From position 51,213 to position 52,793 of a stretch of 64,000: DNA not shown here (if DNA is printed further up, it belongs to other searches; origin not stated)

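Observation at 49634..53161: Flotillin–NfeD membrane-microdomain module interrupted by a BCS1-like AAA+ ATPase and a small Cys-rich membrane protein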

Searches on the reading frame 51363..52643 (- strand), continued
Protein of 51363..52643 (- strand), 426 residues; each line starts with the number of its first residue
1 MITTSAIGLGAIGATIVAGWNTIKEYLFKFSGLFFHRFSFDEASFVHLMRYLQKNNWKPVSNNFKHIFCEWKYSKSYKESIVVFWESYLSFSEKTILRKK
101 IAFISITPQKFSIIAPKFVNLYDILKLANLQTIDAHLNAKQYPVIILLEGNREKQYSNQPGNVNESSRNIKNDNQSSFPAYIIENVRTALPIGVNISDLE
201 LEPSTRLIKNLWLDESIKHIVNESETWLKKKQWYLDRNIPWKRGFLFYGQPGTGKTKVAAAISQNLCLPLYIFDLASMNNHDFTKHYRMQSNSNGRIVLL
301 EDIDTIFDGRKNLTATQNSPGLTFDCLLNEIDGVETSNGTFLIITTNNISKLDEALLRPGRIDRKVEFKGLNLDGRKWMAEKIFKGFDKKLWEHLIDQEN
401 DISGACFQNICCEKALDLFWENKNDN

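Call 50: fold_search(model_id=the predicted structure, library=pdb)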
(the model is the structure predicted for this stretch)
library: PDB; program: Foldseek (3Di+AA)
matches with E <= 10: 1687; with E <= 0.001: 1258
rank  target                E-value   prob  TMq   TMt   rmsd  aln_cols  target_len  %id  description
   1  8t14_A                5.2e-18  1.00  0.43  0.45  13.3       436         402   19  ADP-bound Bcs1 (C7 symmetrized) (released 2024-06-05)
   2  8tp1_A                1.9e-17  1.00  0.57  0.58   7.3       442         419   20  ATP-2 state of Bcs1 (C7 symmetrized) (released 2024-06-05)
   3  8t7u_A                2.9e-17  1.00  0.42  0.44  13.6       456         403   19  ADP-bound Bcs1 (unsymmetrized) (released 2024-06-05)
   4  9gsn_A                2.3e-16  1.00  0.58  0.63   7.9       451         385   21  Structure of the ATPgS-S1 state of the heptameric Bcs1 AAA-ATPase (released 2025-06-04)
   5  8tby_A                4.6e-16  1.00  0.43  0.48  12.3       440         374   18  Apo Bcs1, unsymmetrized (released 2024-06-05)
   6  9gs2_A                1.8e-15  1.00  0.44  0.49  10.9       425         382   21  Structure of the Rieske bound Apo1 state of the heptameric Bcs1 AAA-ATPase (released 2025-06-04)
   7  6uks_A                2.3e-15  1.00  0.53  0.61   6.4       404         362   20  ATPgammaS bound mBcs1 (released 2020-02-05)
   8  8t5u_A                3.4e-15  1.00  0.53  0.61   6.9       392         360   20  ATP-1 state of Bcs1 (C7 symmetrized) (released 2024-06-05)
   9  6sh3_A                5.3e-15  1.00  0.38  0.42  14.6       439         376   20  Structure of the ADP state of the heptameric Bcs1 AAA-ATPase (released 2020-02-05)
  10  6ukp_A                2.9e-14  1.00  0.41  0.46  12.8       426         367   18  Apo mBcs1 (released 2020-02-12)
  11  6uko_A                1.1e-13  1.00  0.42  0.48  13.2       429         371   19  Structure analysis of full-length mouse bcs1 complex (released 2020-02-12)
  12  6u1y_C                1.6e-13  1.00  0.40  0.67   3.2       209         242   29  bcs1 AAA domain (released 2020-02-05)
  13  6u1y_B                1.7e-13  1.00  0.39  0.65   6.4       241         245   25  bcs1 AAA domain (released 2020-02-05)
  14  6u1y_A                3.6e-13  1.00  0.39  0.65   6.4       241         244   25  bcs1 AAA domain (released 2020-02-05)
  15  6u1y_E                3.8e-13  1.00  0.40  0.67   5.5       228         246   27  bcs1 AAA domain (released 2020-02-05)
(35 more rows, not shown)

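Call 51: find_related_loci(query=A2, collection=viral_contigs, flank=10000)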
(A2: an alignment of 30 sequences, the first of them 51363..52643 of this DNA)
Query A2 (426 aa) in viral_contigs; peptide patterns used: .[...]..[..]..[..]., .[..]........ (x = any residue, [..] = any of these).
600 stretches matched a pattern (row limit reached: there are more); 194 encode a relative of the query (tblastn E <= 1e-3); the best 80 are kept; 80 distinct loci.
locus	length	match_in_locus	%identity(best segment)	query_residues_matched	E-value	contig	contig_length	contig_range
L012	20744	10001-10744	42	185-421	1e-57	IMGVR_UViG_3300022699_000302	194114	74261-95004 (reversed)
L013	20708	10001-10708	39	191-423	2e-47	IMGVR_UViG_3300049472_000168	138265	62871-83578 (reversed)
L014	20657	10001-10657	38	208-417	2e-42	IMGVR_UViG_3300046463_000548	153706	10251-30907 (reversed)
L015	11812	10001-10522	36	218-388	6e-32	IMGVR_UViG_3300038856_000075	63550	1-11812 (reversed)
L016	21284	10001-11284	27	1-420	6e-32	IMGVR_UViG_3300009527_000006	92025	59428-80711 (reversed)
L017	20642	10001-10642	32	203-410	5e-26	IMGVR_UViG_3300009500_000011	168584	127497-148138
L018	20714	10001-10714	26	183-417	1e-25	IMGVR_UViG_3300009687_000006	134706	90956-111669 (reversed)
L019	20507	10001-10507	33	217-388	5e-25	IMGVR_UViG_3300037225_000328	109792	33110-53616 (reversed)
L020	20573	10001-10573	32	192-388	6e-24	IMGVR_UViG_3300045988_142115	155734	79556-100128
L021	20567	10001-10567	32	203-393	3e-23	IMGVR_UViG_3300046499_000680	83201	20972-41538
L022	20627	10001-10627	32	220-413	3e-23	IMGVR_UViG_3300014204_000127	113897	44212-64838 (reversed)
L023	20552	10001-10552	32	218-409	1e-21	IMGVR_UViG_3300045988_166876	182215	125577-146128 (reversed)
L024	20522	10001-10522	30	197-371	2e-20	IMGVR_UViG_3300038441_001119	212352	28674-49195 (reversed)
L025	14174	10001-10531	34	206-387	3e-20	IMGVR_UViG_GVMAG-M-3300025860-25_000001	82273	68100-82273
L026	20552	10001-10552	31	200-374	8e-20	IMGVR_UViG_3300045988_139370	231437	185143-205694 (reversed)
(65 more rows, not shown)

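Call 57: search_protein_families(library=pfam, proteins=[L012:9365-10774:+, L003:4613-4915:+, L005:4301-4537:+], max_evalue=0.001)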
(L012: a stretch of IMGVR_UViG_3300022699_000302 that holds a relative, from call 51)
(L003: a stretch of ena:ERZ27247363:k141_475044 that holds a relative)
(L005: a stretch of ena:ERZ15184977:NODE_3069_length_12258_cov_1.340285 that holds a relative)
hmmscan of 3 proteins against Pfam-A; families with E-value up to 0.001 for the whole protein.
L012:9365-10774:+ (470 aa): 1 family
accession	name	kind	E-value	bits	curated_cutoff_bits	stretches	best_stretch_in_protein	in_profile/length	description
PF00004.35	AAA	-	2e-14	54.6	21.2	1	274-386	2-119/131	ATPase family associated with various cellular activities (AAA)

L003:4613-4915:+ (100 aa): 0 families

L005:4301-4537:+ (78 aa): 0 families

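Call 75: find_related_loci(query=A2, collection=metagenome_contigs, flank=10000)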
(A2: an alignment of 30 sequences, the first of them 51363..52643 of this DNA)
Query A2 (426 aa) in metagenome_contigs; peptide patterns used: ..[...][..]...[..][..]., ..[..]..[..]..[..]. (x = any residue, [..] = any of these).
599 stretches matched a pattern (row limit reached: there are more); 237 encode a relative of the query (tblastn E <= 1e-3); the best 80 are kept; 80 distinct loci.
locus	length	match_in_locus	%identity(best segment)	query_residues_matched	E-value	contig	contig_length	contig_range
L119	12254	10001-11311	32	1-424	2e-63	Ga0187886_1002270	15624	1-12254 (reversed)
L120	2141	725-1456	44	192-426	5e-65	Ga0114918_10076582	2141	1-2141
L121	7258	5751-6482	43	192-426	1e-62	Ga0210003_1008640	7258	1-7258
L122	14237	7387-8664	33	8-423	1e-62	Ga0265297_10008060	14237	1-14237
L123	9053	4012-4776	40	183-425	2e-61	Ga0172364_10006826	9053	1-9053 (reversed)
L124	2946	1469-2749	31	4-422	6e-61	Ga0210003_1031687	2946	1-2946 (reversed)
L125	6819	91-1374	34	3-420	2e-60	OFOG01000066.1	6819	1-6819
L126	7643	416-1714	32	4-422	4e-58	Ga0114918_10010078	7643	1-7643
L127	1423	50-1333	31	10-423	7e-61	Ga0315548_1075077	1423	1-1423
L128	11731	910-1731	39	165-425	2e-57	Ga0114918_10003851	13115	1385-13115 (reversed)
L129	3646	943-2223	31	4-422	8e-57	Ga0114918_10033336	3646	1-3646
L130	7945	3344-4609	32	7-424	3e-56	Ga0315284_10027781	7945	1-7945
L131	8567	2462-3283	38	162-424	2e-55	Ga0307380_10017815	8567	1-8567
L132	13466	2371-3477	33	42-423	5e-55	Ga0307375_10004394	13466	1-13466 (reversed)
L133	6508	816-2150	32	4-425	1e-54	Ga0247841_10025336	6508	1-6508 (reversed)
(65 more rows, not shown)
